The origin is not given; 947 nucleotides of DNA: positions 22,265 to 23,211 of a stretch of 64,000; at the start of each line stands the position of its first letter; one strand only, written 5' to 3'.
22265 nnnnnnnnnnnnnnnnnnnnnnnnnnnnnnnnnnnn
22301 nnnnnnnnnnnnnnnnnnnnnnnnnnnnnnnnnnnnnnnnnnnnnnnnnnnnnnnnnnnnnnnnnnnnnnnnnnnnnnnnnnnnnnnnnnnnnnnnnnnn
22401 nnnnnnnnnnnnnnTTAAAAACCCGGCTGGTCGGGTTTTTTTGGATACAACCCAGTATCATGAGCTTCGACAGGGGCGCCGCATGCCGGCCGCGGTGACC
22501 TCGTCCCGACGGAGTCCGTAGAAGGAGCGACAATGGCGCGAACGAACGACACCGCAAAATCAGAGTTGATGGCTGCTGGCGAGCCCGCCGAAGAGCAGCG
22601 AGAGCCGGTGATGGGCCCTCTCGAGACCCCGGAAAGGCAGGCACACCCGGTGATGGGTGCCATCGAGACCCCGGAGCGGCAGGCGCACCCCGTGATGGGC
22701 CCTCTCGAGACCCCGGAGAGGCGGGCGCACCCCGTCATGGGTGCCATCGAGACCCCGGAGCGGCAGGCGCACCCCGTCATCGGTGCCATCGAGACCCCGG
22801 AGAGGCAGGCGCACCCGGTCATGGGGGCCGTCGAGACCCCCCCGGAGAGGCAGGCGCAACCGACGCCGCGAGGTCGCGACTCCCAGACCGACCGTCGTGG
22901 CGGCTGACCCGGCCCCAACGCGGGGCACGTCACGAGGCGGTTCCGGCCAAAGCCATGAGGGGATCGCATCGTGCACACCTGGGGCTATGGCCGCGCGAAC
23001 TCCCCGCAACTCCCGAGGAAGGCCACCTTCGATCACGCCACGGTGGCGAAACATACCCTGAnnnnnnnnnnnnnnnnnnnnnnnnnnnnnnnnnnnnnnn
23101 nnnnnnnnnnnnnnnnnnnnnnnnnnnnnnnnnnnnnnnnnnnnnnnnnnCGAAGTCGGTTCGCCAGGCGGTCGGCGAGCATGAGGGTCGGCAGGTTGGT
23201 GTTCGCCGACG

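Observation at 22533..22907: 42-bp in-frame tandem repeat gene encoding six His/Met/Pro/Glu-rich 14-aa units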

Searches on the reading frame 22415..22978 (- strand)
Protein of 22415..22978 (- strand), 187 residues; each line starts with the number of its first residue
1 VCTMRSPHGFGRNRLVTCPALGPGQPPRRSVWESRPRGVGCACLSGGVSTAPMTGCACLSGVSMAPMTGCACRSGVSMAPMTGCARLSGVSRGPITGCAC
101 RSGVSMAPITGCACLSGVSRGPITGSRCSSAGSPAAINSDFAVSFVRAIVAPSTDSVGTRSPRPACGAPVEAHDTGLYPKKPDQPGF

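Call 77: search_protein_families(library=ncbifam, proteins=[window:22415-22978:-], max_evalue=0.1)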
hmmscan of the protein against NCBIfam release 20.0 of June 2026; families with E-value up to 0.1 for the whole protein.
window:22415-22978:- (187 aa): 0 families

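Call 78: search_protein_families(library=pfam, proteins=[window:22415-22978:-], max_evalue=10)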
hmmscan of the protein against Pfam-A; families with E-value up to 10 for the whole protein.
window:22415-22978:- (187 aa): 0 families

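Call 83: find_homologous_proteins(query=window:22418-22978:-, max_evalue=0.01)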
Query window:22418-22978:-: 2086 candidates shared short words with the query, none scored E <= 0.01.
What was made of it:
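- The antisense ORF has no homologues either (call 83). It has no homologues and no family match (calls 77, 78, 83).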

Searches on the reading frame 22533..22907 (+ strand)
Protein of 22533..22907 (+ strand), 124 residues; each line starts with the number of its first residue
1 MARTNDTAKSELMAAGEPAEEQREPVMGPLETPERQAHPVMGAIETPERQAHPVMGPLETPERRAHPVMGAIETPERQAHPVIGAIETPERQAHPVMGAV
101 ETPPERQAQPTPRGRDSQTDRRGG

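Call 8: find_homologous_proteins(query=window:22533-22904:+, max_evalue=0.01)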
Query window:22533-22904:+: 1883 candidates shared short words with the query, none scored E <= 0.01.
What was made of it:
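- Tried and rejected: Word-indexed search of 5.8 billion protein clusters found nothing (call 8).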

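Call 9: search_protein_families(library=pfam, proteins=[window:22533-22907:+], max_evalue=0.01)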
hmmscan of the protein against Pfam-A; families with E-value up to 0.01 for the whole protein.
window:22533-22907:+ (124 aa): 0 families

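Call 10: find_encoding_contigs(protein=window:22533-22904:+, flank=10000, max_places=10)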
Protein window:22533-22904:+ (124 aa): no gene with exactly this product is on record in the collection.
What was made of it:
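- Tried and rejected: The exact product is not on record (call 10).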

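Call 12: find_related_loci(query=window:22533-22904:+, collection=genome_contigs, flank=10000)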
Query window:22533-22904:+ (124 aa) in genome_contigs; peptide patterns used: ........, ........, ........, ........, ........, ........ (x = any residue, [..] = any of these).
312 stretches matched a pattern, but none encodes a relative of the query by tblastn (E <= 1e-3).

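Call 25: find_related_loci(query=window:22533-22904:+, collection=metagenome_contigs, flank=10000)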
Query window:22533-22904:+ (124 aa) in metagenome_contigs; peptide patterns used: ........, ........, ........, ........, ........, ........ (x = any residue, [..] = any of these).
502 stretches matched a pattern, but none encodes a relative of the query by tblastn (E <= 1e-3).

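Call 32: search_protein_representatives(protein=window:22533-22904:+)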
Query: 124 residues. Proteins with E-value up to 0.001 (for the whole library): 57; up to 1e-10: 7; up to 1e-30: 1. The best 57 are listed.
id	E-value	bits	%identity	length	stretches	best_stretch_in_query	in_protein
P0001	2.1e-67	241.3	29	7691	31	20-86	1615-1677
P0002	1.4e-22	96.7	37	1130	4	23-114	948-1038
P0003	3.2e-17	79.4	25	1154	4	26-101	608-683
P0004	2.5e-15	73.3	48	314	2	31-96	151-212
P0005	9.7e-14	68.2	22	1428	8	24-100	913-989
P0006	1.5e-13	67.6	21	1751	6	3-122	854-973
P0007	7.9e-11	58.8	37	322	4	26-94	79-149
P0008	1.2e-10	58.2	24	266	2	33-103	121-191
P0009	2.9e-10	57.0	31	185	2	22-103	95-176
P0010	7.3e-10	55.7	23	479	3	34-109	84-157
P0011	7.9e-10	55.6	26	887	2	19-116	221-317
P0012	1.3e-09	54.9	27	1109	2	25-106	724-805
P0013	1.4e-09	54.8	20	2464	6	7-103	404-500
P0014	3.5e-09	53.5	28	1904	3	30-117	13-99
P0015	6.4e-09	52.6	30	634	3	28-108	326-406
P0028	6.6e-06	42.9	38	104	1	40-110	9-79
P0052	4.7e-04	36.9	41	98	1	20-78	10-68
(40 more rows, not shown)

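Call 36: find_encoding_contigs(protein=P0028, flank=6000, max_places=4)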
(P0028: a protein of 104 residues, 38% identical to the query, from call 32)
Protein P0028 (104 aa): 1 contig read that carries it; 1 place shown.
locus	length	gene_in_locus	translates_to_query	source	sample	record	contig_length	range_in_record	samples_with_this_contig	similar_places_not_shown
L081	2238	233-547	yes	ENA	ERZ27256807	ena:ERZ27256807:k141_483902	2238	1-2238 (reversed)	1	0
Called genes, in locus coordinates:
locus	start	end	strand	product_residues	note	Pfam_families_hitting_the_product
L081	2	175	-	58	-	?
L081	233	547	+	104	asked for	-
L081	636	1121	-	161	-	PF14200:RicinB_lectin_2 (weak)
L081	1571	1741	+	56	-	PF04909:Amidohydro_2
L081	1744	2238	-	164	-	?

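Call 38: search_dna_similar(query=window:22533-22904:+, collection=plasmids, mode=protein, max_rows=10, max_evalue=0.01)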
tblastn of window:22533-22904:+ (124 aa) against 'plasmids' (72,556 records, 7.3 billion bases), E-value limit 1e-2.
No match.
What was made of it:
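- Tried and rejected: tblastn against plasmids found nothing (call 38).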

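Call 48: predict_structure(protein=window:22533-22904:+)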
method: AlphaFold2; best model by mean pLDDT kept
length: 124 residues; sequences in the alignment: 1
mean_pLDDT: 58.4   pTM: 0.11
mean pLDDT of the five models: 58.4, 55.6, 55.5, 55.4, 53.8
residues with pLDDT >= 90: 0; 70-90: 6; 50-70: 106; < 50: 12
segments of 3 or more residues with pLDDT < 50: none
pLDDT, mean of each block of 10 residues (from residue 1): 55 57 63 61 64 61 55 53 56 58 61 62 50
secondary structure: DSSP gave nothing for this model
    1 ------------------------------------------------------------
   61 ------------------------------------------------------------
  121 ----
elements in order:
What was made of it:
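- On In-frame coding tandem repeat (aaTR-type) orphan protein: AlphaFold2 on the single sequence gives no secondary structure, pLDDT 58 and pTM 0.11 (call 48).
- On SilE/PcoE: Pro follows each His, and no helix is predicted (call 48).
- AlphaFold2 predicts no secondary structure, with pLDDT 58 (call 48).
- Tried and rejected: A fold search, because the model is low-confidence and unstructured (call 48).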

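Call 51: find_related_loci(query=window:22533-22904:+, collection=viral_contigs, flank=5000)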
Query window:22533-22904:+ (124 aa) in viral_contigs; peptide patterns used: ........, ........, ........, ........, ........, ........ (x = any residue, [..] = any of these).
19 stretches matched a pattern, but none encodes a relative of the query by tblastn (E <= 1e-3).
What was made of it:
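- Tried and rejected: Degenerate-pattern plus tblastn scans of GTDB genomes, JGI metagenomes and IMG/VR found nothing (calls 12, 25, 51).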

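Call 52: search_dna_similar(query=window:22533-22904:+, collection=phages, mode=protein, max_evalue=0.01, max_rows=10)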
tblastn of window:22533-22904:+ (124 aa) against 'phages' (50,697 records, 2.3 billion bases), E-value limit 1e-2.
Records with a match: 2; places in all: 2; records where one place covers at least 80% of the query: 0.
Best place of each record, by identity: <60% 2.
By first word of the organism name: Microcystis 2.
By host as written in the record: - 2.
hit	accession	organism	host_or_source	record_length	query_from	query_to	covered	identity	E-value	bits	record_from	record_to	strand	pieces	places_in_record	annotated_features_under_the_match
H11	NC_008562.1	Microcystis phage LMM01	-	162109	27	116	73%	36.8%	6e-12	66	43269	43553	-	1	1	42 bp repeat unit (x6) | part of 42 bp repeat unit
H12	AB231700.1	Microcystis phage LMM01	-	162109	27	116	73%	36.8%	6e-12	66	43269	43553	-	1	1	42 bp repeat unit (x6) | part of 42 bp repeat unit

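Call 53: search_solved_structures(query=window:22533-22904:+, max_evalue=1)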
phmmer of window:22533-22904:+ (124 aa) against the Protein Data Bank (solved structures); distinct sequences matched with E-value up to 1: 0.
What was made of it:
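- On SilE/PcoE: PDB sequences give no match (call 53).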

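Call 54: get_annotated_region(hit=H11, flank=2500)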
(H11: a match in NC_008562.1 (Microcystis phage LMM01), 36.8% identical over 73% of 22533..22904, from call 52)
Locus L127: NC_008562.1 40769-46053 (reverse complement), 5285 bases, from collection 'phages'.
description: Microcystis phage Ma-LMM01 DNA, complete genome.
organism: Microcystis phage LMM01 (NCBI taxid 2856824)
taxonomy: Viruses; Duplodnaviria; Heunggongvirae; Uroviricota; Caudoviricetes; Fukuivirus; Fukuivirus LMM01
host: -; source: -; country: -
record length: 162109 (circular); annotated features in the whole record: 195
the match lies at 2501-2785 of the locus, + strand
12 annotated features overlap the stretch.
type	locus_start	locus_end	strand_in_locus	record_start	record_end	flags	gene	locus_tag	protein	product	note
CDS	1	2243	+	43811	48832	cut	-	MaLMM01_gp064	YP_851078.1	hypothetical protein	FEIS:MAP_064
repeat_region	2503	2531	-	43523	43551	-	-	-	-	-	part of 42 bp repeat unit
repeat_region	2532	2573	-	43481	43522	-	-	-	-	-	42 bp repeat unit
repeat_region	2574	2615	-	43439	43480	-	-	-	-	-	42 bp repeat unit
repeat_region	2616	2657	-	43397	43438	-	-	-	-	-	42 bp repeat unit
repeat_region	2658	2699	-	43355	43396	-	-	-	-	-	42 bp repeat unit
repeat_region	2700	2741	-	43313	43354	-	-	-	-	-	42 bp repeat unit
repeat_region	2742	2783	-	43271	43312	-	-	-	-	-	42 bp repeat unit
CDS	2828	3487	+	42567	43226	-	-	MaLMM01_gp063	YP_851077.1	hypothetical protein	FEIS:MAP_063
CDS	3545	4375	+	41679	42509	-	-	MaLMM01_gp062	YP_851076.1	kinase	FEIS:MAP_062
CDS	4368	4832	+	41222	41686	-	-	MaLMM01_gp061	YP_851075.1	hypothetical protein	FEIS:MAP_061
CDS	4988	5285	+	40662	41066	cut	-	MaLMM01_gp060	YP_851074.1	hypothetical protein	FEIS:MAP_060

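Call 65: find_encoding_contigs(protein=P0052, flank=6000, max_places=4)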
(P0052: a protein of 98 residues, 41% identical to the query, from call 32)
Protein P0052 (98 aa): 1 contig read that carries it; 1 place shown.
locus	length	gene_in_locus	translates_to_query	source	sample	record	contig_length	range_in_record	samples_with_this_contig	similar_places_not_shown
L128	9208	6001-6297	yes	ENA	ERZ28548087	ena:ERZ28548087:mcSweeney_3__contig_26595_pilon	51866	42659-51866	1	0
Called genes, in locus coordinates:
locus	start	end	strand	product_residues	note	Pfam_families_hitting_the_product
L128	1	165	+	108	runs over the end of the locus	-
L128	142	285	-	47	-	-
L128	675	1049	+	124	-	-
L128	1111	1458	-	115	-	-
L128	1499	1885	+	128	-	-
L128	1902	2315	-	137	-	-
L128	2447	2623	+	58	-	-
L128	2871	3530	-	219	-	-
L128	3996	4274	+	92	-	-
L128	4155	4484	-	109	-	-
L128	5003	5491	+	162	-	PF02214:BTB_2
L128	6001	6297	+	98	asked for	-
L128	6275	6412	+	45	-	-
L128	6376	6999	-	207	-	-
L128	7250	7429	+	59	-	-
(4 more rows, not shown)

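Call 77: search_protein_families(library=ncbifam, proteins=[window:22533-22904:+], max_evalue=0.1)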
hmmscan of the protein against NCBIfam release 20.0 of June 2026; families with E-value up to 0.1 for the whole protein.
window:22533-22904:+ (124 aa): 2 families
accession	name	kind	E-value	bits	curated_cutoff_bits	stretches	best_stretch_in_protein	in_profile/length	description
NF047882.1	PA0050_fam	equivalog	0.012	15.7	45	0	53-70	23-38/45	PA0050 family protein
NF041709.1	RiPP_phane_YxD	equivalog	0.077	13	55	0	90-100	15-25/47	YxD-tail cyclophane-containing RiPP peptide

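Call 78: search_protein_families(library=pfam, proteins=[window:22533-22904:+], max_evalue=10)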
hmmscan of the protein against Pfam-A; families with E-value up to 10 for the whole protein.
window:22533-22904:+ (124 aa): 4 families
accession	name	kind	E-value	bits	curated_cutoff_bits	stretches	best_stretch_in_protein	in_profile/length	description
PF08310.17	LGFP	-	0.029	15.2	22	0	32-44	29-41/53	LGFP repeat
PF14596.11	STAT6_C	-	0.17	12.3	25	1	48-112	40-103/193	STAT6 C-terminal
PF06490.17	FleQ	-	0.31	11.8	22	0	66-92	70-96/108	Flagellar regulatory protein FleQ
PF11398.14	DUF2813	-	3.2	7.5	21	0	48-71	280-302/372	Protein of unknown function (DUF2813)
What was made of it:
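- Tried and rejected: Pfam, NCBIfam and PDB sequences gave no meaningful match (calls 9, 53, 77, 78).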

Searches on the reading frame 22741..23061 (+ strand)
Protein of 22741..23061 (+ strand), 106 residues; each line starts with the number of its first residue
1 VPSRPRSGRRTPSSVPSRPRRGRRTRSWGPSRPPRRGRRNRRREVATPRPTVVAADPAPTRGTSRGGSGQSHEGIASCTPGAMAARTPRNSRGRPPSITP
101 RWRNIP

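Call 78: search_protein_families(library=pfam, proteins=[window:22741-23061:+], max_evalue=10)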
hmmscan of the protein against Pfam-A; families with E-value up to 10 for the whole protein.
window:22741-23061:+ (106 aa): 1 family
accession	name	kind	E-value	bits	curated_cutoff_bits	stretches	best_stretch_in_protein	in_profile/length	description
PF06978.16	POP1_N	-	1.8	8.9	22.2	1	6-57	22-72/208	Ribonucleases P/MRP protein subunit POP1, N-terminal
